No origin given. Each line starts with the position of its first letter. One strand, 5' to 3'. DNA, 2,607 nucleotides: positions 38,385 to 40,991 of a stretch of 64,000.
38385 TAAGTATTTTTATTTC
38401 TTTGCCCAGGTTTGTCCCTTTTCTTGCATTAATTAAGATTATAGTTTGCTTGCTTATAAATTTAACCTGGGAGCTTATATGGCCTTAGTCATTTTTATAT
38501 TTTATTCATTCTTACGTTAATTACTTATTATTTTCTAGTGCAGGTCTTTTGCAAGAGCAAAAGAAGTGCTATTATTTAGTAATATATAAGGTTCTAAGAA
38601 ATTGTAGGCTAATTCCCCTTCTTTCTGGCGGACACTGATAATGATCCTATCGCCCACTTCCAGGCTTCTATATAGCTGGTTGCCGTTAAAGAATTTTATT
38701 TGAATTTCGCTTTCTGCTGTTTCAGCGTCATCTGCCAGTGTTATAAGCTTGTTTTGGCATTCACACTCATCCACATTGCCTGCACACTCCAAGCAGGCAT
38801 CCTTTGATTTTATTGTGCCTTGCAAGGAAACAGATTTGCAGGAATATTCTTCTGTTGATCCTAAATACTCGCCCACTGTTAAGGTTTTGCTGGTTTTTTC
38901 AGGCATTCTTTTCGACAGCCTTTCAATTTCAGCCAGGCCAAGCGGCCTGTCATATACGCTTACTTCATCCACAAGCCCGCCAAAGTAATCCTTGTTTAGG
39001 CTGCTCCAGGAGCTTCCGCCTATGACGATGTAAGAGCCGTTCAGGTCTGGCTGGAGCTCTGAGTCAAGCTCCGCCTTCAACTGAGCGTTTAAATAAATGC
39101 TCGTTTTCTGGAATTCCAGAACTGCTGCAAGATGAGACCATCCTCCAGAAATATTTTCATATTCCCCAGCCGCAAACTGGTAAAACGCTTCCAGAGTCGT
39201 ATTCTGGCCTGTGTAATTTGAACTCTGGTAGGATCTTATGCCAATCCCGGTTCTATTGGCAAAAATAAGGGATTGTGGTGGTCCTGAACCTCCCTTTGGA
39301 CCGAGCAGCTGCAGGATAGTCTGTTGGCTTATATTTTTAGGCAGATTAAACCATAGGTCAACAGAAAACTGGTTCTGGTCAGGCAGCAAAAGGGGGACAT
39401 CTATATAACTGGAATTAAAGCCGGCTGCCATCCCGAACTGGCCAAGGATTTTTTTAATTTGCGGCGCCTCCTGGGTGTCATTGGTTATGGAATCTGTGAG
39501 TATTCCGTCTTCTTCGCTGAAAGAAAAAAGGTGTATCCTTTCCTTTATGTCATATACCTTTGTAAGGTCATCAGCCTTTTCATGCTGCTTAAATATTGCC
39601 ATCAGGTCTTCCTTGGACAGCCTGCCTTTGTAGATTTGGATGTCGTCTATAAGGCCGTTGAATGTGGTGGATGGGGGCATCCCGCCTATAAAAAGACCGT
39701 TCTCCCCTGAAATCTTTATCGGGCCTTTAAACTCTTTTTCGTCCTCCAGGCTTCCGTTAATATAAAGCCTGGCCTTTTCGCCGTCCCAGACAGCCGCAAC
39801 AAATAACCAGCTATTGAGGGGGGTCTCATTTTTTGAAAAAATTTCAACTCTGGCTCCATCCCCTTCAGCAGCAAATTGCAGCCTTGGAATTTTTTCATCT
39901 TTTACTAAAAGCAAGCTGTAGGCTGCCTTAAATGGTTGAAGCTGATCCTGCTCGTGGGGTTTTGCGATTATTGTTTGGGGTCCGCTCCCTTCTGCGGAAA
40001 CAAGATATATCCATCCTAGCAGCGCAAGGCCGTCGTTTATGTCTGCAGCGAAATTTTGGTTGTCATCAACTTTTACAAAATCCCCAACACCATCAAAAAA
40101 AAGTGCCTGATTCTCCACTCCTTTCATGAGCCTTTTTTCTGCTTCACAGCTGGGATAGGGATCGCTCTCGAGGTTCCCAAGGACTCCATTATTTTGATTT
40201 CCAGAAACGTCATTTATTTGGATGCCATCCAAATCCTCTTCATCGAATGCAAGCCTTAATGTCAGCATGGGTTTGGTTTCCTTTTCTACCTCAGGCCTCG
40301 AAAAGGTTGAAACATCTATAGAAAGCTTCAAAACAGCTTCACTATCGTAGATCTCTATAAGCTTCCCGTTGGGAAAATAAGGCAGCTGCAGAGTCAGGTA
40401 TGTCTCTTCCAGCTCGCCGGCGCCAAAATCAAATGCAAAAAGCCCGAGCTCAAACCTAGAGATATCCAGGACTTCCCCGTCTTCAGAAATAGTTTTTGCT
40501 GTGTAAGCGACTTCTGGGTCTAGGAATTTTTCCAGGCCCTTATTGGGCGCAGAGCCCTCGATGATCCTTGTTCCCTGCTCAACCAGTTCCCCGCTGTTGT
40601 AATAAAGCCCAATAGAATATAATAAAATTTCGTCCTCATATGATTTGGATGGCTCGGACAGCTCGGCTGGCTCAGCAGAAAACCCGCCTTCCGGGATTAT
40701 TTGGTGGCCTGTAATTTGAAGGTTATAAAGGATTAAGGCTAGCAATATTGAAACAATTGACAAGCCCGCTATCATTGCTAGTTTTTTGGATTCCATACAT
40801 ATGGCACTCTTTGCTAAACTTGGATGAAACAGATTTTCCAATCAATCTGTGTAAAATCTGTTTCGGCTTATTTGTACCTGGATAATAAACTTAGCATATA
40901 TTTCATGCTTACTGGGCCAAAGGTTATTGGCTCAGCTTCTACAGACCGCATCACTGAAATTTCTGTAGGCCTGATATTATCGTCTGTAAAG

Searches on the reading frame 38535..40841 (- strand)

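Call 21: search_protein_families(library=pfam, proteins=[window:38535-40841:-], max_evalue=0.001)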
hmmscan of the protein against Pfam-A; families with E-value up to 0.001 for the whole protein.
window:38535-40841:- (768 aa): 2 families
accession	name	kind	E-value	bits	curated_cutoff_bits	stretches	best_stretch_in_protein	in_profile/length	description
PF13385.13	Laminin_G_3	-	4.1e-38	131.3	27.6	2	251-412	2-149/151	Concanavalin A-like lectin/glucanases superfamily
PF02210.31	Laminin_G_2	-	0.00024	22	22.9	0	321-403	30-123/126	Laminin G domain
